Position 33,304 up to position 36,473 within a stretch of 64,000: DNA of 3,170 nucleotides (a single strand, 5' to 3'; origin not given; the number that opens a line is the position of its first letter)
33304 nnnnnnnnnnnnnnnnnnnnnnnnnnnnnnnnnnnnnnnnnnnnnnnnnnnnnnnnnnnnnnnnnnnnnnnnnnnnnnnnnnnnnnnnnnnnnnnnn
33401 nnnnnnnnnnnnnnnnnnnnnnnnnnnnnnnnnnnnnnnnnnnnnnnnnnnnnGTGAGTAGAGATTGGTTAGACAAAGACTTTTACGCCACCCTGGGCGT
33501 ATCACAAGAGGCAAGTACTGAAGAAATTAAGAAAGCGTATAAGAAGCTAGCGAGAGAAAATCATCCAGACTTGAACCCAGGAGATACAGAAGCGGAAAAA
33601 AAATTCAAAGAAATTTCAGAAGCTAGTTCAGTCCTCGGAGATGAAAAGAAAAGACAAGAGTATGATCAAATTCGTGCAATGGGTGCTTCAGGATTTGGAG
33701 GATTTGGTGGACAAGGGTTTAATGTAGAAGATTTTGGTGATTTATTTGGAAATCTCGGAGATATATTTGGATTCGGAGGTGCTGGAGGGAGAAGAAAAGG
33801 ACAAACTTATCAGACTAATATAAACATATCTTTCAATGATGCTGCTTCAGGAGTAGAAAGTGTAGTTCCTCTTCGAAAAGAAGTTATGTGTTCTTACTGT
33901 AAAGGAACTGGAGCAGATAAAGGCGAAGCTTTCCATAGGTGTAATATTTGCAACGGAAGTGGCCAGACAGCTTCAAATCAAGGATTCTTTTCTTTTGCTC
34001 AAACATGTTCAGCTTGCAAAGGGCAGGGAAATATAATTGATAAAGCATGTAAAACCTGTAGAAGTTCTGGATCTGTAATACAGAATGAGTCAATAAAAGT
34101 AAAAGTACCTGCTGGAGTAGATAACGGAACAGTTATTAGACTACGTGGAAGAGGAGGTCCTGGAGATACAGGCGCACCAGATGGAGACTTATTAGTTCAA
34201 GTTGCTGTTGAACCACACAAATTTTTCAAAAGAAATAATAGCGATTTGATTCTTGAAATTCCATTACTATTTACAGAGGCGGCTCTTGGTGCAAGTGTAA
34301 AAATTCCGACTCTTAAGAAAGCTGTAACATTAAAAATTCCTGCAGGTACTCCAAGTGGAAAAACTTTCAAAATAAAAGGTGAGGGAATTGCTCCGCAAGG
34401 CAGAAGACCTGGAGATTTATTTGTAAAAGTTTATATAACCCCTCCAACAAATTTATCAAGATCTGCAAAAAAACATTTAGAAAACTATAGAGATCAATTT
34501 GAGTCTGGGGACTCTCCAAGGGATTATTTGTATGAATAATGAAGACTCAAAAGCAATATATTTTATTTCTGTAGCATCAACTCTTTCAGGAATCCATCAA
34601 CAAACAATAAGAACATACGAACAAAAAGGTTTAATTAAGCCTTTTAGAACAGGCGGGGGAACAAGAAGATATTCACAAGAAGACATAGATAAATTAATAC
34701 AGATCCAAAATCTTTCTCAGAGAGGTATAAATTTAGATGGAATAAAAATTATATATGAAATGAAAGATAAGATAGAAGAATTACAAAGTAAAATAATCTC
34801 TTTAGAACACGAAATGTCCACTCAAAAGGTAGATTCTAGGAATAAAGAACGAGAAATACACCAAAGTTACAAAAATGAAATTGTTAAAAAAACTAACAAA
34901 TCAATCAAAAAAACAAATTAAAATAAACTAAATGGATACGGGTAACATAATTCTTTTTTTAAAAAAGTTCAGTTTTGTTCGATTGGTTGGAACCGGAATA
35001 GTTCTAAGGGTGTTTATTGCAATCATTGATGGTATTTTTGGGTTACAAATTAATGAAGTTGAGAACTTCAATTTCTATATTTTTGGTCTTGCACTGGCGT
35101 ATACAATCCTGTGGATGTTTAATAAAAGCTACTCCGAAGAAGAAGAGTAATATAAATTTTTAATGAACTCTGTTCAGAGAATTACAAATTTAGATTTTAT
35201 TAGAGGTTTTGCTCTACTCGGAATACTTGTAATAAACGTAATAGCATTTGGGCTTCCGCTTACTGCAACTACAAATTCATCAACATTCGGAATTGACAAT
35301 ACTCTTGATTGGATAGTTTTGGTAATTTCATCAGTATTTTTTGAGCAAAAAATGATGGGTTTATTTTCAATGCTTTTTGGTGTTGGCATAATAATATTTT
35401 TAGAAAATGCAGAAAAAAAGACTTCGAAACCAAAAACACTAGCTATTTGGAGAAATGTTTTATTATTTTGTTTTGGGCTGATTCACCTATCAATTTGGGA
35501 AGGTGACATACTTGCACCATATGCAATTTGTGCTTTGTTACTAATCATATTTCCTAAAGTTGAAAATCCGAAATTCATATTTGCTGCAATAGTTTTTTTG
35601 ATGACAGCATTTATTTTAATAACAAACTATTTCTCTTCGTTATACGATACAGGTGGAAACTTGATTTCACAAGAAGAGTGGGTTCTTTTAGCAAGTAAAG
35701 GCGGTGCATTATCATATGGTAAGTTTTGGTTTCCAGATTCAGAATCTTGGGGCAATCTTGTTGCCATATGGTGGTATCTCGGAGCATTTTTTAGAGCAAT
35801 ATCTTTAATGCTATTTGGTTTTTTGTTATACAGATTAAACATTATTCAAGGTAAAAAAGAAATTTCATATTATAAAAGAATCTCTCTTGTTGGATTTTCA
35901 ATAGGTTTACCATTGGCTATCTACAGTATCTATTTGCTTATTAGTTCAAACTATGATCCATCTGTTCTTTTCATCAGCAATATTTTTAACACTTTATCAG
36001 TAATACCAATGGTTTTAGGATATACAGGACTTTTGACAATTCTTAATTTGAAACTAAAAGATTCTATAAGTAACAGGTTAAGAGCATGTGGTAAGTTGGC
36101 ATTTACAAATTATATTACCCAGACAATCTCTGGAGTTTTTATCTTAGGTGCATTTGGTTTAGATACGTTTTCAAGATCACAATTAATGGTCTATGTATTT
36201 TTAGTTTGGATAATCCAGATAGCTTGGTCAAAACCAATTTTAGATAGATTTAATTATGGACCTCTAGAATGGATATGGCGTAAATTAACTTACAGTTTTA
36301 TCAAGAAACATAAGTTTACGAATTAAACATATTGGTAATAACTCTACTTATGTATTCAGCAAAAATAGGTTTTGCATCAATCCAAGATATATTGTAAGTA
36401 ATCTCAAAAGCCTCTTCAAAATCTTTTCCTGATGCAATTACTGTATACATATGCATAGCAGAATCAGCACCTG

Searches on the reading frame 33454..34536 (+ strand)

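Call 100: search_protein_families(library=pfam, proteins=[window:33454-34536:+], max_evalue=0.00001)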
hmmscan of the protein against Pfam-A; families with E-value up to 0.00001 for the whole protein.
window:33454-34536:+ (361 aa): 3 families
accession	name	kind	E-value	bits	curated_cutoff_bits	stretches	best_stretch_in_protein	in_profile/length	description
PF01556.23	DnaJ_C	-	6.3e-42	143.6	26.6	1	120-331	2-152/152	DnaJ C terminal domain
PF00226.36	DnaJ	-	7.2e-26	90.5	27.8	1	9-71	1-63/63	DnaJ domain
PF00684.25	DnaJ_CXXCXGXG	-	2.6e-13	50.4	32.7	1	146-206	1-65/65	DnaJ central domain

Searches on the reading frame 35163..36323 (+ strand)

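Call 100: search_protein_families(library=pfam, proteins=[window:35163-36323:+], max_evalue=0.00001)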
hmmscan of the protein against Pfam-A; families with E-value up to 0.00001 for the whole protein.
window:35163-36323:+ (387 aa): 1 family
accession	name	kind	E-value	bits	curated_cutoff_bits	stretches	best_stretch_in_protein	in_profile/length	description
PF04235.18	DUF418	-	2.7e-33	115.6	23.6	1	222-377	1-161/163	Protein of unknown function (DUF418)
